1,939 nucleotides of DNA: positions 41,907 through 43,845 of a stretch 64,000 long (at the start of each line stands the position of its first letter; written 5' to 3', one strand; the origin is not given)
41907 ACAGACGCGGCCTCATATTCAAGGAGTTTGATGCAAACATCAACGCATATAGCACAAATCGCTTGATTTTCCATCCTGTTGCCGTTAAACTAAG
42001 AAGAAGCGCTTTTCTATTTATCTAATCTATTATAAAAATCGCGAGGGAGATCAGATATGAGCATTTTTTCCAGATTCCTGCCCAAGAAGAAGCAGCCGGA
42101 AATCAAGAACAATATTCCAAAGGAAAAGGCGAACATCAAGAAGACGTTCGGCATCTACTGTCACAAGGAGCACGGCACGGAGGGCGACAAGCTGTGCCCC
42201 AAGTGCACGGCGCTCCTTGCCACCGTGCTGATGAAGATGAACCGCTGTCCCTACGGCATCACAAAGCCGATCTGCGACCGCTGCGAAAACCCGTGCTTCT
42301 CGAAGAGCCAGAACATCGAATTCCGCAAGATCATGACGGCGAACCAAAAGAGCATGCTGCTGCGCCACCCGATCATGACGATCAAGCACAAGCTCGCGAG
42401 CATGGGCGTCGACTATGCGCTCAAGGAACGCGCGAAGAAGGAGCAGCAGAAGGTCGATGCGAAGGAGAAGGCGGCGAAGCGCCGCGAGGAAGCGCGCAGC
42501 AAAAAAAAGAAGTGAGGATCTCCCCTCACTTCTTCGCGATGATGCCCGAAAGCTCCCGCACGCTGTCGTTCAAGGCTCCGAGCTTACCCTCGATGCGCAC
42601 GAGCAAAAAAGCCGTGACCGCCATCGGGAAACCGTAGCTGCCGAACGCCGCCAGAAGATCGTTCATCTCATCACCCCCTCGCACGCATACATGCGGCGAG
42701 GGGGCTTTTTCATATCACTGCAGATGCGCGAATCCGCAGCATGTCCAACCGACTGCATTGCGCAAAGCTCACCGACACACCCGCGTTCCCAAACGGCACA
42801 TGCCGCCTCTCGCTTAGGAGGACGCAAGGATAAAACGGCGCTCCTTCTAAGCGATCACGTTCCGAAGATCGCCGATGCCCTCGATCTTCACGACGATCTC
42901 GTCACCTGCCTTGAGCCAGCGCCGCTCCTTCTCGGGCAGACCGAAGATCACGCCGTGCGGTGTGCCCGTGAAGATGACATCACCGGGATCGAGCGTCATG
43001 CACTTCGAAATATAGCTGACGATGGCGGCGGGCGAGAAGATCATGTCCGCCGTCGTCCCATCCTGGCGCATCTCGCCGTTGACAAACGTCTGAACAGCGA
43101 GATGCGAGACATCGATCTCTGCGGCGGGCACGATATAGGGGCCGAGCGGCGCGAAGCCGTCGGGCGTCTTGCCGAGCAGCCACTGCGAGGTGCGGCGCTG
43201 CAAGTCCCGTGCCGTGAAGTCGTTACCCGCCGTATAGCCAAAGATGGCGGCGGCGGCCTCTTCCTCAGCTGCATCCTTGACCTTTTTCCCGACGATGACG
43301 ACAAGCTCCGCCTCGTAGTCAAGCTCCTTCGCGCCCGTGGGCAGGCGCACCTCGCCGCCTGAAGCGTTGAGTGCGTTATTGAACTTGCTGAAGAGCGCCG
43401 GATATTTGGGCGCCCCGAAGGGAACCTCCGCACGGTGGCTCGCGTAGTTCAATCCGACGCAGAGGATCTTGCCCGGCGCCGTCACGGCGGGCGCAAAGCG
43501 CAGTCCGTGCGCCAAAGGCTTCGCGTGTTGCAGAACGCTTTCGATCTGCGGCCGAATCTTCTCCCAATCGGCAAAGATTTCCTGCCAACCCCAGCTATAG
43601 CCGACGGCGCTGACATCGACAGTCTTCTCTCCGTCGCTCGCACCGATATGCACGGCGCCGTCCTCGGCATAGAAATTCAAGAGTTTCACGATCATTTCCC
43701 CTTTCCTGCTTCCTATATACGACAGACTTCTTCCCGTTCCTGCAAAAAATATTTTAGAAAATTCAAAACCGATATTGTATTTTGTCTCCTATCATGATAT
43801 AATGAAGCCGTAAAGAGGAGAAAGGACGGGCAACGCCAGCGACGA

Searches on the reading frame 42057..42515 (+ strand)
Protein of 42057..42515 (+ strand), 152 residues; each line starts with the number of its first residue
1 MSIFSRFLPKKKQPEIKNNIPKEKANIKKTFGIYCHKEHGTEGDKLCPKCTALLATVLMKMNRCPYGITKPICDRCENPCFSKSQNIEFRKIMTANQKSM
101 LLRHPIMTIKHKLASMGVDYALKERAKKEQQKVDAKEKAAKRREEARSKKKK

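Call 30: search_protein_families(library=ncbifam, proteins=[window:42057-42515:+])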
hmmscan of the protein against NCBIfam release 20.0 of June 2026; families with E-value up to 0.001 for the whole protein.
window:42057-42515:+ (152 aa): 7 families
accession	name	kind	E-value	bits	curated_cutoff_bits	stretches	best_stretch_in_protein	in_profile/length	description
NF007715.0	PRK10410.1-3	equivalog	1.4e-21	76.8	179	1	19-116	10-108/132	nitrous oxide-stimulated promoter family protein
NF007714.0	PRK10410.1-2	equivalog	7.2e-21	74.7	88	1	16-113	5-102/103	nitrous oxide-stimulated promoter family protein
NF007716.0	PRK10410.1-4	equivalog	4e-13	49.7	172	1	18-127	4-111/114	nitrous oxide-stimulated promoter family protein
NF007713.0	PRK10410.1-1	equivalog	9.1e-12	45.5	234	1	19-116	5-100/117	nitrous oxide-stimulated promoter family protein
NF007717.0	PRK10410.2-1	equivalog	3e-10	40.2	241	1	49-127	36-116/141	nitrous oxide-stimulated promoter family protein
NF007719.0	PRK10410.2-3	equivalog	3.9e-09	36.5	211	1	33-125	7-97/103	nitrous oxide-stimulated promoter family protein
NF007718.0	PRK10410.2-2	equivalog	1.3e-07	31.9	148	1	22-96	30-100/118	nitrous oxide-stimulated promoter family protein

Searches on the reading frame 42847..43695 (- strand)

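Call 30: search_protein_families(library=ncbifam, proteins=[window:42847-43695:-])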
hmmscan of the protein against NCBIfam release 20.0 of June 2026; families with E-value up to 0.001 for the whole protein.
window:42847-43695:- (282 aa): 6 families
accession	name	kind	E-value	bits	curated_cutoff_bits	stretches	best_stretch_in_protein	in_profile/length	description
TIGR02303.1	HpaG-C-term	equivalog_domain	3.6e-54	183.8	276.4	1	73-281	41-242/245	4-hydroxyphenylacetate degradation bifunctional isomerase/decarboxylase, C-terminal subunit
NF053535.1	DhyDRhmHlse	equivalog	1.6e-49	168.8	500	1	60-279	55-276/284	2,4-didehydro-3-deoxy-L-rhamnonate hydrolase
NF011750.0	PRK15203.1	equivalog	1.6e-47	162.3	811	1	51-281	199-422/429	4-hydroxyphenylacetate degradation bifunctional isomerase/decarboxylase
NF009399.0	PRK12764.1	equivalog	1.4e-42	146.4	444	1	69-249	16-196/501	fumarylacetoacetate hydrolase family protein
NF007967.0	PRK10691.1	equivalog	2.9e-35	121.6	201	1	75-249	17-196/219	fumarylacetoacetate hydrolase family protein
TIGR02305.1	HpaG-N-term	equivalog_domain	4.7e-28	98.1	228.65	1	92-280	25-204/205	4-hydroxyphenylacetate degradation bifunctional isomerase/decarboxylase, N-terminal subunit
